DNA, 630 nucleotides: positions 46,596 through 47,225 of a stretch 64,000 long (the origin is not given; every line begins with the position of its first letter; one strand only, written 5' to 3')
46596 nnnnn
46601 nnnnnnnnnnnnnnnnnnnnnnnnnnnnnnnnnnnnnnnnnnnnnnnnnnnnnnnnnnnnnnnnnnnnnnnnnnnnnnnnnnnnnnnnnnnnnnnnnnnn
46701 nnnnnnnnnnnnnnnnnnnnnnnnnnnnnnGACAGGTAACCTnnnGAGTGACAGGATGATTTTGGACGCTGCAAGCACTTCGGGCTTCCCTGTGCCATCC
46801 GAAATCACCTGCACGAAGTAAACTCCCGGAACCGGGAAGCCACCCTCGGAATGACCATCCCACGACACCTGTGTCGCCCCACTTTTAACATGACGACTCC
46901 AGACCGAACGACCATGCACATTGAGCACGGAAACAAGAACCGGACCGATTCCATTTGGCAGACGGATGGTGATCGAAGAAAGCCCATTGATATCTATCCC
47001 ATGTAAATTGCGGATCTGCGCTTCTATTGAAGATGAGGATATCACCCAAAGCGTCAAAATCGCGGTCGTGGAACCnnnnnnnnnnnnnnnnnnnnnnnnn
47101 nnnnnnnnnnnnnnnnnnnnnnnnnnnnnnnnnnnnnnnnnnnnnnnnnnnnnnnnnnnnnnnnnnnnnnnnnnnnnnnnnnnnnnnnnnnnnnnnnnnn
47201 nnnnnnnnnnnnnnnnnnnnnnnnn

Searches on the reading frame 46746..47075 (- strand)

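Call 66: search_protein_families(library=ncbifam, proteins=[window:46746-47075:-], max_evalue=1)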
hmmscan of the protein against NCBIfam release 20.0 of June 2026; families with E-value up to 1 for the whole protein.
seq(110 aa): 4 families
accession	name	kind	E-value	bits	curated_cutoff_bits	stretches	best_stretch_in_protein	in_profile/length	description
TIGR04183.1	Por_Secre_tail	domain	0.0005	20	23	1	40-94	15-62/72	T9SS type A sorting domain-containing protein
NF009453.0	PRK12813.1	equivalog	0.0066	16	264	1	46-93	126-174/223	flagellar basal body rod modification protein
NF009276.0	PRK12633.1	equivalog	0.043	13.5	383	1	39-94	124-183/234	flagellar basal body rod modification protein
NF005176.1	PRK06655.1-1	equivalog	0.049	13.5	230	1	47-103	100-160/197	flagellar hook assembly protein FlgD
